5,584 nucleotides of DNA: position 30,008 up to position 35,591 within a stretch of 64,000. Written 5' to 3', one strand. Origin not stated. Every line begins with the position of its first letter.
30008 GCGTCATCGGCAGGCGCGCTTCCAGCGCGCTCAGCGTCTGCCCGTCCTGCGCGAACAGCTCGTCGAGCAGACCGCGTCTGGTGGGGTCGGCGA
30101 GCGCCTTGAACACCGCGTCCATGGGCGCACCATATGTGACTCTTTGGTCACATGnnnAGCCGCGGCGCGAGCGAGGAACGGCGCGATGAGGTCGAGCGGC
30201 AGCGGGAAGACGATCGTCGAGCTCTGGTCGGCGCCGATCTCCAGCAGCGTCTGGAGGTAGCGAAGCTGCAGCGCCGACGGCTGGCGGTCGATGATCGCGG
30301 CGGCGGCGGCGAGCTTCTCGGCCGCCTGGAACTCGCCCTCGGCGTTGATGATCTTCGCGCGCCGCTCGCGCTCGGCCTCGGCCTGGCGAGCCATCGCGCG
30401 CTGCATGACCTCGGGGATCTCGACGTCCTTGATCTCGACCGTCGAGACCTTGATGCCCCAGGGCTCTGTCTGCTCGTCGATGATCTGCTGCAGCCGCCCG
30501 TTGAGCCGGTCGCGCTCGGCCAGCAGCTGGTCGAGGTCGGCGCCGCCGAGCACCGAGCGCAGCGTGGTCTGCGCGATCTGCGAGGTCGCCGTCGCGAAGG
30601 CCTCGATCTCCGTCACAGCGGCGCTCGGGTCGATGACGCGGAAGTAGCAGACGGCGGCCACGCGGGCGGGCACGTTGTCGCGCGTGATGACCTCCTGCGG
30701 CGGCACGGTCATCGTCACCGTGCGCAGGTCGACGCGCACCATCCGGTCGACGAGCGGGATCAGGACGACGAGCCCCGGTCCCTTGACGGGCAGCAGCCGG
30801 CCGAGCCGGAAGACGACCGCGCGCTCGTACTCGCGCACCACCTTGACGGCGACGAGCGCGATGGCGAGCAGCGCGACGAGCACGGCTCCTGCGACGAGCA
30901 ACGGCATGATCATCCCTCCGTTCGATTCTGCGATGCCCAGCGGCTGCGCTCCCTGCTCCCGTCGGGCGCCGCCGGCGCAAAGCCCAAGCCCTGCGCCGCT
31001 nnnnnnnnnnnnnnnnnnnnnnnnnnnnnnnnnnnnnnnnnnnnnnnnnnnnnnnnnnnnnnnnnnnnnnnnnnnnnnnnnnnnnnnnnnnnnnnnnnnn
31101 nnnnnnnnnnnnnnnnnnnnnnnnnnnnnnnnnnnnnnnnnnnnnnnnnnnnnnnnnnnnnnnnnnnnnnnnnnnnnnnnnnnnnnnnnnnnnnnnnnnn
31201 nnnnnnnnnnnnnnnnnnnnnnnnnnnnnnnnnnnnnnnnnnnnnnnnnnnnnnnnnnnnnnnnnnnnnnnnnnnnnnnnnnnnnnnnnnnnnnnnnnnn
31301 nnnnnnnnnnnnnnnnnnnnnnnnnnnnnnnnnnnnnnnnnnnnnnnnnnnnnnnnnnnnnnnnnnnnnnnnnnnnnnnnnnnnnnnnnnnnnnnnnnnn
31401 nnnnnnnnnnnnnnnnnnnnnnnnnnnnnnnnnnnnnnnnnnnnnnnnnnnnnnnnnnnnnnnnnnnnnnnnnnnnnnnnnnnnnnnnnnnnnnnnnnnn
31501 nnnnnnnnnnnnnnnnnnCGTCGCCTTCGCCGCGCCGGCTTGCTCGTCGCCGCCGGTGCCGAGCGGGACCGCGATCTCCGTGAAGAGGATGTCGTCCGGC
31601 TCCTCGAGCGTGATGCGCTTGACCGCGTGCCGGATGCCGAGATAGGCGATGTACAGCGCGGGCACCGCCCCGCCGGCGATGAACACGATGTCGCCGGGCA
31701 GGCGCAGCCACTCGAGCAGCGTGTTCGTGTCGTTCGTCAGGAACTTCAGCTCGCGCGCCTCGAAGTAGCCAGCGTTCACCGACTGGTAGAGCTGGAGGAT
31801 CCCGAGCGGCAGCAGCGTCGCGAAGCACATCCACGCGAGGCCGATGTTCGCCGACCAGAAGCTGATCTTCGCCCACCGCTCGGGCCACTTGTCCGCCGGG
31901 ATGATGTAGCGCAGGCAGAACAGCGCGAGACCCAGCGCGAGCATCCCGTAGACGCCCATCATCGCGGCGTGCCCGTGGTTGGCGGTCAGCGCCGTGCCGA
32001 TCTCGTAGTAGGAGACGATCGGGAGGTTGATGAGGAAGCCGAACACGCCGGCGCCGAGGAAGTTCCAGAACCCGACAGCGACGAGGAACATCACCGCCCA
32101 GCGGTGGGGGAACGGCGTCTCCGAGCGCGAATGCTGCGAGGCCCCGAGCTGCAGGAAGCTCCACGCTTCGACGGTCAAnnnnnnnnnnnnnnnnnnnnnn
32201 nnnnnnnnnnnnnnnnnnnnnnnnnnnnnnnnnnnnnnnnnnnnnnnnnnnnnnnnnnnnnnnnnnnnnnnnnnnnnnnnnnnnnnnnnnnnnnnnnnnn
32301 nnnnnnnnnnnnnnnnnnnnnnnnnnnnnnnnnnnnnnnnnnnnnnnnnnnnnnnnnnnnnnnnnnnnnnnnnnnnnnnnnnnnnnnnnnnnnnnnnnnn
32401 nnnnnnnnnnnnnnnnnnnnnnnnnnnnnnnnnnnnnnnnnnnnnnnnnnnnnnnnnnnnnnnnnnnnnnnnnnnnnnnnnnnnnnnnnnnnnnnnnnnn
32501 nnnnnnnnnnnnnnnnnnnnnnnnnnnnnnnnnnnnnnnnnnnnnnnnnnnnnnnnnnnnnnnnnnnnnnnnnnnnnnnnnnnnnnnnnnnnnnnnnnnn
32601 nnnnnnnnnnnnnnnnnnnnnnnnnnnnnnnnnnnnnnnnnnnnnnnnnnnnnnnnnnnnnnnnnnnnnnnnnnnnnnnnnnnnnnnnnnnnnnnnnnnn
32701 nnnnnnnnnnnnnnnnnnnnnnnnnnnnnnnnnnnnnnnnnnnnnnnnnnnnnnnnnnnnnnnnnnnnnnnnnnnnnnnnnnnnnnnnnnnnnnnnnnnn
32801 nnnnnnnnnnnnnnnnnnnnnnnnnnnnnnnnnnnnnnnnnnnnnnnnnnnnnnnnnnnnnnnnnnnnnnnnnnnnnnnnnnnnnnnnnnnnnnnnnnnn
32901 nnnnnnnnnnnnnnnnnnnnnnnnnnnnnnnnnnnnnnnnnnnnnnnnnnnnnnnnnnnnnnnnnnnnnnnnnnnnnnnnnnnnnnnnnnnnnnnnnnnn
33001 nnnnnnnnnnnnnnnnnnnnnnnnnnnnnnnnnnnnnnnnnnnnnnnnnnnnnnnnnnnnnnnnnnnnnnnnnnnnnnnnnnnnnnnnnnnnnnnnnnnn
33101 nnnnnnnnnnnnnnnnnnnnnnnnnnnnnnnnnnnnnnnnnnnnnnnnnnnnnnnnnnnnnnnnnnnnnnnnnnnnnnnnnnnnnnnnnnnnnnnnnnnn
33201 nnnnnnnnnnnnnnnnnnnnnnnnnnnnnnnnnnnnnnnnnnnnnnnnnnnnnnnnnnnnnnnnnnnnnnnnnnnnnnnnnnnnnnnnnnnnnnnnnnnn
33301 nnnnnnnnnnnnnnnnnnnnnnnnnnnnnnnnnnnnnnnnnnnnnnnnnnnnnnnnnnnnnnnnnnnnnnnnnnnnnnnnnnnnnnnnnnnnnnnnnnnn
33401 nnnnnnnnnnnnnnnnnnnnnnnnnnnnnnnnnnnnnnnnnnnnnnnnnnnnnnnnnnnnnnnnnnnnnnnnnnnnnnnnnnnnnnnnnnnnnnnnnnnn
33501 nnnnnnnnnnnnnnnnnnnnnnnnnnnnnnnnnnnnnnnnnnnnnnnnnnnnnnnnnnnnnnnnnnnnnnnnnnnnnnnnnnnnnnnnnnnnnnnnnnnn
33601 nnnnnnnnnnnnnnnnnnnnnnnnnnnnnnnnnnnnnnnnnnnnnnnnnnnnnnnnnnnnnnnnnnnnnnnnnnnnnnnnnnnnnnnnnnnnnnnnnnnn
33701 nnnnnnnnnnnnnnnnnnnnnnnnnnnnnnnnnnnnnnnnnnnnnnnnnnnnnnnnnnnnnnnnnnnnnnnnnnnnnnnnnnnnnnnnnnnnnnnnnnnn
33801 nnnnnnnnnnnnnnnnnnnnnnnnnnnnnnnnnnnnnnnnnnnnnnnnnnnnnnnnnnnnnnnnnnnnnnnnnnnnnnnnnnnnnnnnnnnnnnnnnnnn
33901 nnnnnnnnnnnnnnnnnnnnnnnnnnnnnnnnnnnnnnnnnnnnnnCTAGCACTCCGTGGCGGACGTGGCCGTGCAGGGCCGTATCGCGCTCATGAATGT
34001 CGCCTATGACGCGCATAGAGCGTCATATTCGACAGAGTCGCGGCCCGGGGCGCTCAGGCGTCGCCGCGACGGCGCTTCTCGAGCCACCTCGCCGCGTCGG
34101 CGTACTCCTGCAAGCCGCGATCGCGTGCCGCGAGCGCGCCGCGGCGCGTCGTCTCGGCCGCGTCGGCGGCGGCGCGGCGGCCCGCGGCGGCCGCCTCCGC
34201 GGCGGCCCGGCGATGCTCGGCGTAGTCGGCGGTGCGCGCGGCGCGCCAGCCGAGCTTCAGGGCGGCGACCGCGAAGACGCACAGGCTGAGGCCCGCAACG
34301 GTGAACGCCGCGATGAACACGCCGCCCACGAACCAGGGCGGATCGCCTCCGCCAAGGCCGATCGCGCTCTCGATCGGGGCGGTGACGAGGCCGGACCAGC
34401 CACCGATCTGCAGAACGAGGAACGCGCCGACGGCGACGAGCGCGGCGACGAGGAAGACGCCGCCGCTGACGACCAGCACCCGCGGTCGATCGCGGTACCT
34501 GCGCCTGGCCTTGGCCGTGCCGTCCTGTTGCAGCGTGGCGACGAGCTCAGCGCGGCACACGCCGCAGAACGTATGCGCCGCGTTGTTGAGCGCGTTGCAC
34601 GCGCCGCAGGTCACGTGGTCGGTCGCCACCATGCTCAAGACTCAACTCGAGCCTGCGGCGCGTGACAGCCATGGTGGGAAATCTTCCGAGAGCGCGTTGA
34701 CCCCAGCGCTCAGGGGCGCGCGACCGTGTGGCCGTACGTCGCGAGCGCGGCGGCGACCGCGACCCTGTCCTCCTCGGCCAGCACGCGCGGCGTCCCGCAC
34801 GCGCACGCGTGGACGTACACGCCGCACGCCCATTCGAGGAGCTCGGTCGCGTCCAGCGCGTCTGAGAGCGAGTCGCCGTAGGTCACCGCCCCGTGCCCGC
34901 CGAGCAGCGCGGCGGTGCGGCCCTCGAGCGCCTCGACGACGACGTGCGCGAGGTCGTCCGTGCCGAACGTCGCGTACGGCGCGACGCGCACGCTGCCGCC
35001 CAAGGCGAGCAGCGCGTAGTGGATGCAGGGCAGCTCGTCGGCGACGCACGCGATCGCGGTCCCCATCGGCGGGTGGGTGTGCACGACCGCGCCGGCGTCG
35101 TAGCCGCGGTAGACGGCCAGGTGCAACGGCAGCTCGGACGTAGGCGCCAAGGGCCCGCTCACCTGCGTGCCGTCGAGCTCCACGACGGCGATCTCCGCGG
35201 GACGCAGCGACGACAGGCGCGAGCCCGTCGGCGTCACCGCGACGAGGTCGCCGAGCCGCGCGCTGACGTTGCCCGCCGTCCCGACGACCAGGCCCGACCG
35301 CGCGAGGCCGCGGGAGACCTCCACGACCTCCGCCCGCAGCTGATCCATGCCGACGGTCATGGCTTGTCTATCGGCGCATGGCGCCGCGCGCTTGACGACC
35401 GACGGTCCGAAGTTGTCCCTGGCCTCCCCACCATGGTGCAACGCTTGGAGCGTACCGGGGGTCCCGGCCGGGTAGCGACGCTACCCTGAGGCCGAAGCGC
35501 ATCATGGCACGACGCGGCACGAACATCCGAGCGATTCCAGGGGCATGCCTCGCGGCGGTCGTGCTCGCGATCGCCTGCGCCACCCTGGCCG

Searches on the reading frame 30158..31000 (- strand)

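Call 80: search_protein_families(library=pfam, max_evalue=0.001, proteins=[window:30158-31000:-])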
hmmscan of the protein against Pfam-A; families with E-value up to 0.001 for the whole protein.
window:30158-31000:- (281 aa): 2 families
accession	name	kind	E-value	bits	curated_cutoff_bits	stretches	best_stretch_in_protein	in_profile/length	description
PF01145.31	Band_7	-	4.7e-40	137.9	23.6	1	53-223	1-175/176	SPFH domain / Band 7 family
PF13421.11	Band_7_1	-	5.6e-05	23.3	24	1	138-208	136-208/211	SPFH domain-Band 7 family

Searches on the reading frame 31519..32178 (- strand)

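Call 50: search_protein_families(library=pfam, max_evalue=0.0001, proteins=[window:31519-32178:-])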
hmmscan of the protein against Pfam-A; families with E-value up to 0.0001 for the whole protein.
window:31519-32178:- (220 aa): 1 family
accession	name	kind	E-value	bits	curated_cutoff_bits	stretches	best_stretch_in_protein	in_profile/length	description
PF00115.25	COX1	-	1.2e-22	80.9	34.8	1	26-164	305-435/436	Cytochrome C and Quinol oxidase polypeptide I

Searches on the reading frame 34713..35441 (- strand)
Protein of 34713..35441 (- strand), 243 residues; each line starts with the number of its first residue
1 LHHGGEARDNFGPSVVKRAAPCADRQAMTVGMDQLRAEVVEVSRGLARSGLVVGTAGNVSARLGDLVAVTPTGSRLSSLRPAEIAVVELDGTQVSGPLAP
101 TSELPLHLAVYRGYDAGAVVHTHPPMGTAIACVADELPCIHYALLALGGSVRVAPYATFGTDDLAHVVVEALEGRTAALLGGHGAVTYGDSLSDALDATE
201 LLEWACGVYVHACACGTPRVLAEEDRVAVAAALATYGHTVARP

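Call 50: search_protein_families(library=pfam, max_evalue=0.0001, proteins=[window:34713-35441:-])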
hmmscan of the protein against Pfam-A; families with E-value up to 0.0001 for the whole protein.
window:34713-35441:- (243 aa): 1 family
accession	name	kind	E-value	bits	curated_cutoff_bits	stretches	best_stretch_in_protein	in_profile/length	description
PF00596.27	Aldolase_II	-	4.7e-49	167.2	22.2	1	38-210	2-183/183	Class II Aldolase and Adducin N-terminal domain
